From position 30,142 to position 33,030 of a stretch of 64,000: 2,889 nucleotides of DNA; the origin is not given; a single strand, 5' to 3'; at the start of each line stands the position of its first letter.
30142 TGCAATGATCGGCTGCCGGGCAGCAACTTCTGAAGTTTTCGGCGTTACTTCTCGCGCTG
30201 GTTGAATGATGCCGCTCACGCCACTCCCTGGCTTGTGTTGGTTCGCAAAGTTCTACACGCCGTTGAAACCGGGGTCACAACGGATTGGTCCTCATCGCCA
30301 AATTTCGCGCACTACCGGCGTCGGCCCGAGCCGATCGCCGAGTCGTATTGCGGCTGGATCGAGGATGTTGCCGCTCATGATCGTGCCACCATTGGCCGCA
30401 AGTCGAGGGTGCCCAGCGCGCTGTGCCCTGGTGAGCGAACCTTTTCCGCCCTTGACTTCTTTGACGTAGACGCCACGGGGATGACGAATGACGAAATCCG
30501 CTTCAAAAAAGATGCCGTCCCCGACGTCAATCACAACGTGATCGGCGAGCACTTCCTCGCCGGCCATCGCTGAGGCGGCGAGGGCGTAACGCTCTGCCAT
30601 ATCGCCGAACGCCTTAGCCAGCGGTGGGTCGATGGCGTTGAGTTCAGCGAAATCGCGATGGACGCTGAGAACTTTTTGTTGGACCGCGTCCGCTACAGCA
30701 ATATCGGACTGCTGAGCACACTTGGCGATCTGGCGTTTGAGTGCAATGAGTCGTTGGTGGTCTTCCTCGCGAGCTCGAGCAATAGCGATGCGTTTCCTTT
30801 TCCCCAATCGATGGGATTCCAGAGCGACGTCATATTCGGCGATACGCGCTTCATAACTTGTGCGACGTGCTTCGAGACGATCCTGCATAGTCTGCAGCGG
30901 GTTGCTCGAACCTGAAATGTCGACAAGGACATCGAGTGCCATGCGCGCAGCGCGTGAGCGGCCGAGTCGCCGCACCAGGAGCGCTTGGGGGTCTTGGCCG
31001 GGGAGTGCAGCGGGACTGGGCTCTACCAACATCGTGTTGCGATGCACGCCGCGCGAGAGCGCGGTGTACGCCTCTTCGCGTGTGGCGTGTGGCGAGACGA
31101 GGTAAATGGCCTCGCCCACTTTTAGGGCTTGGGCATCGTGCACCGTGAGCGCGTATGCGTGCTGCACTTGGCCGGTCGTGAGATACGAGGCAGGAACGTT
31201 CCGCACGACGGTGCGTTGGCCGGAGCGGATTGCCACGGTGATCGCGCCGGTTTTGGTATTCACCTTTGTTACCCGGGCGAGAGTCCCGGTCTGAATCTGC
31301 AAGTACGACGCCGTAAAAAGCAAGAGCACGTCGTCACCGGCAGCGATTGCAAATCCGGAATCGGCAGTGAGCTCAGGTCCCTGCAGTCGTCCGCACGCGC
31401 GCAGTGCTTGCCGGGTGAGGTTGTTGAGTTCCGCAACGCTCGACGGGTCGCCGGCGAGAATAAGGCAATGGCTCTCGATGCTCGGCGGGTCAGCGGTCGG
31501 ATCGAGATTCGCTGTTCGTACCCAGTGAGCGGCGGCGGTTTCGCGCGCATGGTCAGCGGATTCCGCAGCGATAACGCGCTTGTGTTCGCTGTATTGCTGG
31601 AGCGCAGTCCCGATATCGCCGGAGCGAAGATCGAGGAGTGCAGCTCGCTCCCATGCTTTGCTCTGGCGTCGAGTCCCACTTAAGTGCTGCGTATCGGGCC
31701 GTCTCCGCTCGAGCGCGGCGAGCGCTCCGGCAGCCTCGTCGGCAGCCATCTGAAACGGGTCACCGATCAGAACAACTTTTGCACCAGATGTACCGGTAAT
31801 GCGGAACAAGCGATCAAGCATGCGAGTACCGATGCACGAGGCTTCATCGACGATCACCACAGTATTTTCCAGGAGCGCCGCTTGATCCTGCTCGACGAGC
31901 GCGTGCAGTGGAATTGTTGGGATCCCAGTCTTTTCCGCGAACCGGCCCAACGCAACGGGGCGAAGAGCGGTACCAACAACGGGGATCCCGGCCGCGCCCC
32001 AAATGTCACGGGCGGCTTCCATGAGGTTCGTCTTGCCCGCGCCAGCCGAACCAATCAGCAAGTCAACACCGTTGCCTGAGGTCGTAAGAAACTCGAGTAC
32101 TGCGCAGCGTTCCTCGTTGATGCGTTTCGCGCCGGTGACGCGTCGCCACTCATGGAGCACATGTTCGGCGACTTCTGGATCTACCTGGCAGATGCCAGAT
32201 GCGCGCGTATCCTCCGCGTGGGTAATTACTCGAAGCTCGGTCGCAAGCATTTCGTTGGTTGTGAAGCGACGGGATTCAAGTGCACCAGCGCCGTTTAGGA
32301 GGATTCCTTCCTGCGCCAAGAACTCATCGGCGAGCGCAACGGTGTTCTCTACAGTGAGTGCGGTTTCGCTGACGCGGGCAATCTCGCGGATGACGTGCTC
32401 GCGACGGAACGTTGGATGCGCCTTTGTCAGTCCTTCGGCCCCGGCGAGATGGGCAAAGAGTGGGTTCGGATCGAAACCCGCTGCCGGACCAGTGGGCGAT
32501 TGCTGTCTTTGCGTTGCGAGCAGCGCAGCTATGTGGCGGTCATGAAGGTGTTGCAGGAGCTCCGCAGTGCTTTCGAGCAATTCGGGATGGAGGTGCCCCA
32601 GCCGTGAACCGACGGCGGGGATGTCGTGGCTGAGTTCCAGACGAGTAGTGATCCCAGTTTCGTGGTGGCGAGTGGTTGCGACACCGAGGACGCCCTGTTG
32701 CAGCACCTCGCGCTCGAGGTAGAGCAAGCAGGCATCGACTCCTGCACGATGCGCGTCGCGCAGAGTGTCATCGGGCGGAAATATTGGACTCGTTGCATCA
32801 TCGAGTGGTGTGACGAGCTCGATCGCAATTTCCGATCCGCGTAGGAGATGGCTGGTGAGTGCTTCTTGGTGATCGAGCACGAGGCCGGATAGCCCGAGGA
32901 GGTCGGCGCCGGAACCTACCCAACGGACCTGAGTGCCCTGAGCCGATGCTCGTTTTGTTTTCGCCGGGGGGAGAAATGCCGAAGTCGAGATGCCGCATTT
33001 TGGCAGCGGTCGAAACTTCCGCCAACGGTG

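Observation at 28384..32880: Orphan two-gene cassette: a degenerate relaxase-helicase plus an NT5C-like coiled-coil protein, each ending in a related nuclease-like module (candidate undescribed system)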

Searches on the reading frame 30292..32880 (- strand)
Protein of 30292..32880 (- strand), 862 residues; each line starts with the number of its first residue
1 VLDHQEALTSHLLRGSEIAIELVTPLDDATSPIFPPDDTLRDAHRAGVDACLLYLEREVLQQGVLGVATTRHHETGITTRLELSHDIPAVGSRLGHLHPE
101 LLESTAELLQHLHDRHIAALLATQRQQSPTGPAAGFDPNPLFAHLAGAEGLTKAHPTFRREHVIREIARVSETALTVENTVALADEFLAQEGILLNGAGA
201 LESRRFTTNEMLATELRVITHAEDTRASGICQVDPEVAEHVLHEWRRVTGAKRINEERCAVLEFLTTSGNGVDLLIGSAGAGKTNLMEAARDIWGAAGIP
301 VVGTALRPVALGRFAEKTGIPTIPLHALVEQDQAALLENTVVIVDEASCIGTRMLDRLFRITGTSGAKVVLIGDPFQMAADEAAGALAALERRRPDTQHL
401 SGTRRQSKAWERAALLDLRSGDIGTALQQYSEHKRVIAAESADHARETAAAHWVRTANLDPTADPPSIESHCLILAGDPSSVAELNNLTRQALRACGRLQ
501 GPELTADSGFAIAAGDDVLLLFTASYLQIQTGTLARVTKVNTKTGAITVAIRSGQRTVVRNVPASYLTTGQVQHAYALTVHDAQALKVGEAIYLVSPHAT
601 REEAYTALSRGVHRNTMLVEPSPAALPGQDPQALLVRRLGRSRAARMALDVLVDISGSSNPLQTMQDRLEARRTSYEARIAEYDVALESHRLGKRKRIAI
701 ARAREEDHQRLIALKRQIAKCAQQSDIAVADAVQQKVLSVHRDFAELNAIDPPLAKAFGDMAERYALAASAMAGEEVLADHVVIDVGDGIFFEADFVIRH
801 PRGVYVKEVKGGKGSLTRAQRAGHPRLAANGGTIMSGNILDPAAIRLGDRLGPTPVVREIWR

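Call 5: search_protein_families(library=pfam, proteins=[window:30292-32880:-], max_evalue=1)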
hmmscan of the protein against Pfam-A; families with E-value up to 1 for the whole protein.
window:30292-32880:- (862 aa): 9 families
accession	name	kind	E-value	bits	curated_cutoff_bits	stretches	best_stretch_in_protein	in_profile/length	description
PF13604.12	AAA_30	-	7.5e-41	140.4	27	1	255-440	3-190/191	AAA domain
PF13245.12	AAA_19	-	7e-11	42.9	25.1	1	269-378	10-129/134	AAA domain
PF13401.12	AAA_22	-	0.0012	19.6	27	1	270-375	5-124/130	AAA domain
PF13191.12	AAA_16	-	0.0028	18.6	32.6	1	271-399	25-163/167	AAA ATPase domain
PF08378.17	NERD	-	0.0082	17.1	22.1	1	765-818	8-63/111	Nuclease-related domain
PF02562.22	PhoH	-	0.011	15.7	27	1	337-390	118-171/205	PhoH-like protein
PF22232.2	TraI_hel_assoc_N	-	0.021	15.9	27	1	327-373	53-99/99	TraI helicase-associated ssDNA bd, N-terminal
PF08873.17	Phage_Mu_Gp37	-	0.071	13.6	25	1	528-611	12-91/149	Bacteriophage Mu, Gp37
PF05127.21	NAT10_TcmA_helicase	-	0.12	12.7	22.7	1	333-360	88-111/176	RNA cytidine acetyltransferase NAT10/TcmA, helicase domain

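Call 6: search_protein_families(library=padloc, proteins=[window:30292-32880:-], max_evalue=1)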
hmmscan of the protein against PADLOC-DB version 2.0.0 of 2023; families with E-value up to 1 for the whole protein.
window:30292-32880:- (862 aa): 10 families
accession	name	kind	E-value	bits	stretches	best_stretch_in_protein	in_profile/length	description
PDLC01734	typeIV_RecD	-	3.8e-12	43.3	2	241-379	328-474/763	RecD_0_IVD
PDLC05065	PDC-S68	-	3e-11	39.9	3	571-625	1004-1061/1221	-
PDLC01148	RecD_like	-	3.8e-11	40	2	242-391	303-455/719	RecD/Tra ATPase fused to N-terminal HHH domain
PDLC05064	PDC-S68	-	4.6e-06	22.6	2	333-378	773-821/1273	-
PDLC05066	PDC-S68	-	5.7e-05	19.3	2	568-621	991-1048/1202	-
PDLC05035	PDC-S53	-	0.00013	18.2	1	213-379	459-616/900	-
PDLC04474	PDC-M16A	-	0.002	14.6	2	564-585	638-659/917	-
PDLC04476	PDC-M16A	-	0.0062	13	1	260-290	15-45/691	-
PDLC04475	PDC-M16A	-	0.025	11.1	0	336-357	121-142/721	-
PDLC02980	AriA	-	0.94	7.4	1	274-295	3-24/304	-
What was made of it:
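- Closest known: Helicase-plus-nuclease defence systems. Different: PADLOC returns only generic RecD-type ATPase matches: typeIV_RecD at 3.8e-12, and PDC-S68 at 3e-11 over short stretches (call 6).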

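Call 7: search_protein_families(library=ncbifam, proteins=[window:30292-32880:-], max_evalue=1)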
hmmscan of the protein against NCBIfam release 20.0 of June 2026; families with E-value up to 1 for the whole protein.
window:30292-32880:- (862 aa): 8 families
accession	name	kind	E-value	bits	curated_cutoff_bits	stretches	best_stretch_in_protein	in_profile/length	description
TIGR02768.1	TraA_Ti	equivalog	2.1e-65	221.4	590.45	1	151-651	259-742/751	Ti-type conjugative transfer relaxase TraA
NF010464.0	PRK13889.1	subfamily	8e-62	209.4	1015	1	149-715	247-787/992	conjugal transfer relaxase TraA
NF010402.0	PRK13826.1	subfamily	1.4e-43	149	1317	1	198-616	332-732/1102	Dtr system oriT relaxase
TIGR01448.2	helicase_RecD2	equivalog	1.4e-15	56.5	500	1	155-611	223-680/713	SF1B family DNA helicase RecD2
TIGR01447.1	recD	equivalog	3.7e-06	25.8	310.15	2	333-392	257-315/597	exodeoxyribonuclease V subunit alpha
TIGR02760.1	TraI_TIGR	equivalog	9.2e-05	20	929.85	1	204-408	391-599/1960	conjugative transfer relaxase/helicase TraI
NF010263.0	PRK13709.1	equivalog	0.0009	16.6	2212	1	337-436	1062-1161/1752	conjugative transfer relaxase/helicase TraI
TIGR00611.2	recf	equivalog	0.084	12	172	1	265-289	17-40/339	DNA replication/repair protein RecF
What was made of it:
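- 30961..32430 (-): Residues 151-640: TraA/RecD2-type SF1B helicase. Walker A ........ (277-284), Walker B DE (345-346), GDPxQ (373-377), RRQ (404-406) and SRG (609-611) are invariant. Motif V is degenerate. AAA_30 7.5e-41 and TraA_Ti 2e-65 (calls 5, 7).
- On MobF (TrwC/TraA/TraI) conjugative relaxase: AAA_30 at 7.5e-41 and TraA_Ti profile positions 259-742 at 2e-65 (calls 5, 7).
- Checked: NCBIfam TraA_Ti matches at 2e-65, but only over profile positions 259-742, which is the helicase half (calls 5, 7).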
